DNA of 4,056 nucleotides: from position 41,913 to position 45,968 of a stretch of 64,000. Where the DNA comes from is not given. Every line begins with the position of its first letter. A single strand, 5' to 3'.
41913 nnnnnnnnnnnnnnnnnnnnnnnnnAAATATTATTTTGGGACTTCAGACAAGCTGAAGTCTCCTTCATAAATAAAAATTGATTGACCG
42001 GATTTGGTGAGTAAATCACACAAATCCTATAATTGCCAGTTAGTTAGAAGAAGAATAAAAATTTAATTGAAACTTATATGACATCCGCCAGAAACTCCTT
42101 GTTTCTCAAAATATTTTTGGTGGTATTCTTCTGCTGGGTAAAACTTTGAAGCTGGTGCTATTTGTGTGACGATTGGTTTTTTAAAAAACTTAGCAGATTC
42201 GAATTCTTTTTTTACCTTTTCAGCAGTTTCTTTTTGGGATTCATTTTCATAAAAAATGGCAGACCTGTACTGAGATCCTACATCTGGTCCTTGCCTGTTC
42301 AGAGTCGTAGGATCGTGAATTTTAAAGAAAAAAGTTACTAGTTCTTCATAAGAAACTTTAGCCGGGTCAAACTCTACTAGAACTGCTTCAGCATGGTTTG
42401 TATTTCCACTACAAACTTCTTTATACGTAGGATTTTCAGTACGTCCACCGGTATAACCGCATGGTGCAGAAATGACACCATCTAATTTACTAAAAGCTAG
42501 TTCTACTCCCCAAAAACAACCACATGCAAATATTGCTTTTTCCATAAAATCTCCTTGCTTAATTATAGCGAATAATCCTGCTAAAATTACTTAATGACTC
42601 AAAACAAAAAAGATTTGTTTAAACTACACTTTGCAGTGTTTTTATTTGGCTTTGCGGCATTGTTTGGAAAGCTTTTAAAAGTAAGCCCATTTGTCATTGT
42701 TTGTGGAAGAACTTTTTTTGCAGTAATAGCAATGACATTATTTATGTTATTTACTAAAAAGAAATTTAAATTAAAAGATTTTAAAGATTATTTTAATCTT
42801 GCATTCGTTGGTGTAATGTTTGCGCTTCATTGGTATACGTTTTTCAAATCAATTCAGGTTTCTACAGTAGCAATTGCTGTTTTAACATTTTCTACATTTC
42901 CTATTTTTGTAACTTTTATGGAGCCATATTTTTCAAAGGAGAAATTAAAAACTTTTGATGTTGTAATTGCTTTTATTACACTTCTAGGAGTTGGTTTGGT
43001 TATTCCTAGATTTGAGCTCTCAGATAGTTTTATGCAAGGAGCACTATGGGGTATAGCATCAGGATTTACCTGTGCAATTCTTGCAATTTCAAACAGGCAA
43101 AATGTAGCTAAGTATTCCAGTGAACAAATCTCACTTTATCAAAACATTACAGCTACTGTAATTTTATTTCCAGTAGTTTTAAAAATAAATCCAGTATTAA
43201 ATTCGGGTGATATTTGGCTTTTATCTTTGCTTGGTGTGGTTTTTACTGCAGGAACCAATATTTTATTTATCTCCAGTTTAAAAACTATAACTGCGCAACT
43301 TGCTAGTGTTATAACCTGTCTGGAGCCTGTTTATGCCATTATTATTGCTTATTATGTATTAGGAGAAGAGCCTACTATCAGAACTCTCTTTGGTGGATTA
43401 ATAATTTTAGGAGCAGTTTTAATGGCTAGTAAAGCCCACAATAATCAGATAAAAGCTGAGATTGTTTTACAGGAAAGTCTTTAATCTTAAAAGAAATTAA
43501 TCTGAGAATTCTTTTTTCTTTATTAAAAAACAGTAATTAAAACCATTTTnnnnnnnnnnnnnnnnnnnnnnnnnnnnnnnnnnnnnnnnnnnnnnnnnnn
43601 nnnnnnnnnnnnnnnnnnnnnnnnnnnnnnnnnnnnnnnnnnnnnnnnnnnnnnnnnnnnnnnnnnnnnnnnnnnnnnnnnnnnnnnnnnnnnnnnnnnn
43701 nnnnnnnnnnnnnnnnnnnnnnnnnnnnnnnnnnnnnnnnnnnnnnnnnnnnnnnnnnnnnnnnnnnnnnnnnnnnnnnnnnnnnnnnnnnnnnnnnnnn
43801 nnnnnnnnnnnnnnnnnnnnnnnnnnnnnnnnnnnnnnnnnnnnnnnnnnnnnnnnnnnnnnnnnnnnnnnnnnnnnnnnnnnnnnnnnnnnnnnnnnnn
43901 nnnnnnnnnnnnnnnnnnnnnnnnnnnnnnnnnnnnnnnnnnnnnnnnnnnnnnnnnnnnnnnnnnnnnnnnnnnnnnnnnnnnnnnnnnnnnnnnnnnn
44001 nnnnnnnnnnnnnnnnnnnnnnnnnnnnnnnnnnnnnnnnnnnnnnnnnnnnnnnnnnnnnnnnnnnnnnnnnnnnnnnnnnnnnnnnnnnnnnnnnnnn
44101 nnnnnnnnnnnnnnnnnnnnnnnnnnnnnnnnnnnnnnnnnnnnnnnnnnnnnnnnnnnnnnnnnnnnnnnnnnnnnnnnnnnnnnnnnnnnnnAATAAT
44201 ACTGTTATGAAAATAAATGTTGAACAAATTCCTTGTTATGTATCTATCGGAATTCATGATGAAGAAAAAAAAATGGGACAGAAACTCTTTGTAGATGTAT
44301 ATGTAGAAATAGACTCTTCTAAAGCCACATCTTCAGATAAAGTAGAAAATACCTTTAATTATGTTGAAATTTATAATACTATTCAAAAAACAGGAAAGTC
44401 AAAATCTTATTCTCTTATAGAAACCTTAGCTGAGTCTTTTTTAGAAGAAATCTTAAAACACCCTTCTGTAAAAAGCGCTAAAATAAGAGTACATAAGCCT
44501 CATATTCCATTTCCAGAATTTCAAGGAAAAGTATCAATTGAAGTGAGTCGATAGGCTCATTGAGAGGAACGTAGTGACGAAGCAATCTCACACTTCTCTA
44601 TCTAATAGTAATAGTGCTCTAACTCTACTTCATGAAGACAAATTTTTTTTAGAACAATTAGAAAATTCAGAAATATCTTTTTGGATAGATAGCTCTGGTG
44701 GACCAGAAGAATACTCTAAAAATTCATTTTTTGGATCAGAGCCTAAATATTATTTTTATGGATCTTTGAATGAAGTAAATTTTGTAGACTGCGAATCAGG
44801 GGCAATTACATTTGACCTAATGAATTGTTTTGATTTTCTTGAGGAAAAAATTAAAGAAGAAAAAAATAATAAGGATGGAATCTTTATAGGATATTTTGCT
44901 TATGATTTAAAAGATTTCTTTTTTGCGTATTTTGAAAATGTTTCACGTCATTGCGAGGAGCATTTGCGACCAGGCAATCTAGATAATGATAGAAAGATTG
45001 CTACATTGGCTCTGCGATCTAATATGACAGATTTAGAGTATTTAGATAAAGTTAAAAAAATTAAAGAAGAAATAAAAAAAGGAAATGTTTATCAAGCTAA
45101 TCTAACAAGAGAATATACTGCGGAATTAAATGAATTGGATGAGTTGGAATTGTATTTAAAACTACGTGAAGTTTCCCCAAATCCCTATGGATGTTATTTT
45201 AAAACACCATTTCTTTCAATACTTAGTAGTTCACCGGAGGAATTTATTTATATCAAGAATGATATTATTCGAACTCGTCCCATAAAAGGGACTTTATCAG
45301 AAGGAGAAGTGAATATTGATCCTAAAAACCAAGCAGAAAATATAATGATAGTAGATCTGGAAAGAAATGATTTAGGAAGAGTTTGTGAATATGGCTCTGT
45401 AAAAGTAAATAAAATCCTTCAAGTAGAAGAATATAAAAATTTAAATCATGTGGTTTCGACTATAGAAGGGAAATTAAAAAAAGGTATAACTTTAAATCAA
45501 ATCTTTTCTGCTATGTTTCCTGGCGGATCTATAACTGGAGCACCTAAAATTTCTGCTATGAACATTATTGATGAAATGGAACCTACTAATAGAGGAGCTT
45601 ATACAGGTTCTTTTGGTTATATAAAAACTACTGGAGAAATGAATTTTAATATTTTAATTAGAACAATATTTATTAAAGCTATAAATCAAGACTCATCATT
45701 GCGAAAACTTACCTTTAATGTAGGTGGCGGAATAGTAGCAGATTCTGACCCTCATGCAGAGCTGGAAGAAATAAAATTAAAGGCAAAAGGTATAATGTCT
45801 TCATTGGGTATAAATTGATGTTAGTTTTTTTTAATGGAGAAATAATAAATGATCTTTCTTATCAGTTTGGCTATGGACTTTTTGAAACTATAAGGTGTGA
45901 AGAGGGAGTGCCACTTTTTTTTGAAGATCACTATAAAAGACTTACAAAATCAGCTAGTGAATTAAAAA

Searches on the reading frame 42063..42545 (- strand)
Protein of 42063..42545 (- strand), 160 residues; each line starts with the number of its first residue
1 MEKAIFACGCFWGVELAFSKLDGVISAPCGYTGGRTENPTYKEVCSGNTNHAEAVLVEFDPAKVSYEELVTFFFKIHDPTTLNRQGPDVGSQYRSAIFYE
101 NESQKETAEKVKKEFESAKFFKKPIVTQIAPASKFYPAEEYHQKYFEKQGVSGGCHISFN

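Call 6: search_protein_families(library=ncbifam, proteins=[window:42063-42545:-], max_evalue=0.001)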
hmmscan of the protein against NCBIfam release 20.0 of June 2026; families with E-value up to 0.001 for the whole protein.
window:42063-42545:- (160 aa): 5 families
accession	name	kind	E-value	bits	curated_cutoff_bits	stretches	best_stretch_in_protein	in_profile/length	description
NF004042.0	PRK05550.1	equivalog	3.3e-69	233.3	330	1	2-158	135-288/293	bifunctional methionine sulfoxide reductase B/A protein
TIGR00401.1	msrA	equivalog_domain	4e-64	215.6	108.1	1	2-149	1-148/153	peptide-methionine (S)-S-oxide reductase MsrA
NF010625.0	PRK14018.1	equivalog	7.2e-46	156.8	522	1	6-159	203-352/521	bifunctional peptide-methionine (S)-S-oxide reductase MsrA/peptide-methionine (R)-S-oxide reductase MsrB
NF004038.0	PRK05528.1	equivalog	2.6e-26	92.5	200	1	1-159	1-149/157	peptide-methionine (S)-S-oxide reductase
NF041383.1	Trx_VPGUxxT_two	exception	6.6e-07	29.3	275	1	2-72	146-199/287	VPGUxxT family thioredoxin-like (seleno)protein, type 2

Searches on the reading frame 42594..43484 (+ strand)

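Call 6: search_protein_families(library=ncbifam, proteins=[window:42594-43484:+], max_evalue=0.001)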
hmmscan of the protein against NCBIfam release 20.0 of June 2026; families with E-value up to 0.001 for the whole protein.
window:42594-43484:+ (296 aa): 2 families
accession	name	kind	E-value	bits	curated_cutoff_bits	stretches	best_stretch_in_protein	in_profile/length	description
TIGR00950.1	2A78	equivalog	3.1e-26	92.4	230.2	1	40-276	22-264/264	carboxylate/amino acid/amine transporter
NF050091.1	ArAmAcExpYddG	equivalog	8.9e-10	38.5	300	1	13-189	12-191/285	aromatic amino acid exporter YddG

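Call 88: search_protein_families(library=padloc, proteins=[window:42594-43484:+], max_evalue=0.001)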
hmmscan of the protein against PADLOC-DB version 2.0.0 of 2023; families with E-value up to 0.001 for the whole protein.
window:42594-43484:+ (296 aa): 0 families

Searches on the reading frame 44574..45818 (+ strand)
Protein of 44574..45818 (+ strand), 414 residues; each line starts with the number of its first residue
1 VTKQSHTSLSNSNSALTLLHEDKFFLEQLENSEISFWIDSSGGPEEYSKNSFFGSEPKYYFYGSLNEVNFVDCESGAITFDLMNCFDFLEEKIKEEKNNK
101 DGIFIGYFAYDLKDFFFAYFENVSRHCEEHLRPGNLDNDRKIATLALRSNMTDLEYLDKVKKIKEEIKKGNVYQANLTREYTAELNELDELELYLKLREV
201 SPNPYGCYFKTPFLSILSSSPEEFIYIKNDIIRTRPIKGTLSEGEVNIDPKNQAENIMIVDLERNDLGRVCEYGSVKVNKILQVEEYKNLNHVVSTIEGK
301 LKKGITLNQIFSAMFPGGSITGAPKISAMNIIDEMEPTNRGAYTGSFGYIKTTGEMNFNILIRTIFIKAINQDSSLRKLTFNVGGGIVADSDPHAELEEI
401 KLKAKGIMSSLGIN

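Call 6: search_protein_families(library=ncbifam, proteins=[window:44574-45818:+], max_evalue=0.001)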
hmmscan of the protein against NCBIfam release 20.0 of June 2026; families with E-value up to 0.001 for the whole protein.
window:44574-45818:+ (414 aa): 26 families (the best 25 are shown)
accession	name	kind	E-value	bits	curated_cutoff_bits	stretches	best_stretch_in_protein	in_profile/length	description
TIGR01824.1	PabB-clade2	equivalog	5.9e-91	305.4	408.55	1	150-406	93-354/355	aminodeoxychorismate synthase, component I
TIGR00553.1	pabB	equivalog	3.1e-88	296.1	328.4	1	119-405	37-327/329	aminodeoxychorismate synthase component I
NF006563.0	PRK09070.1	equivalog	4.2e-87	292.6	514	1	149-412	178-445/447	aminodeoxychorismate synthase component I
NF004610.0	PRK05940.1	equivalog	1.7e-78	264.5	568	1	132-411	172-459/467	anthranilate synthase component I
TIGR01820.1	TrpE-arch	equivalog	9.5e-78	262.5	512.05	1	81-411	157-448/449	anthranilate synthase component I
NF005698.0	PRK07508.1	equivalog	1e-77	261.3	452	1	135-406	100-374/383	aminodeoxychorismate synthase component I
TIGR00564.1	trpE_most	equivalog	6.7e-76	256.1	517.7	1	144-410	184-453/455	anthranilate synthase component I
NF012009.0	PRK15465.1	equivalog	2.2e-61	207.8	622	1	144-409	181-449/453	aminodeoxychorismate synthase component 1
NF010086.0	PRK13571.1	equivalog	1.5e-59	201.9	693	1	147-410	224-496/510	anthranilate synthase component I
NF004530.0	PRK05877.1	equivalog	4.1e-58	197.5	383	1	156-409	163-413/425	aminodeoxychorismate synthase component I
NF010087.0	PRK13572.1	equivalog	6.1e-58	196.5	580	1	148-413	167-433/435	anthranilate synthase component I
NF010089.0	PRK13574.1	equivalog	7.1e-57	193.3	527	1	150-413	154-420/421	anthranilate synthase component I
NF010079.0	PRK13564.1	equivalog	2.4e-56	191.6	471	1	139-410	229-510/521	anthranilate synthase component 1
NF010082.0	PRK13567.1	equivalog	6.4e-53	180.1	576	1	133-408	180-464/468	anthranilate synthase component I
NF005009.0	PRK06404.1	equivalog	2.7e-52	178.1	422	1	143-408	94-351/351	anthranilate synthase component I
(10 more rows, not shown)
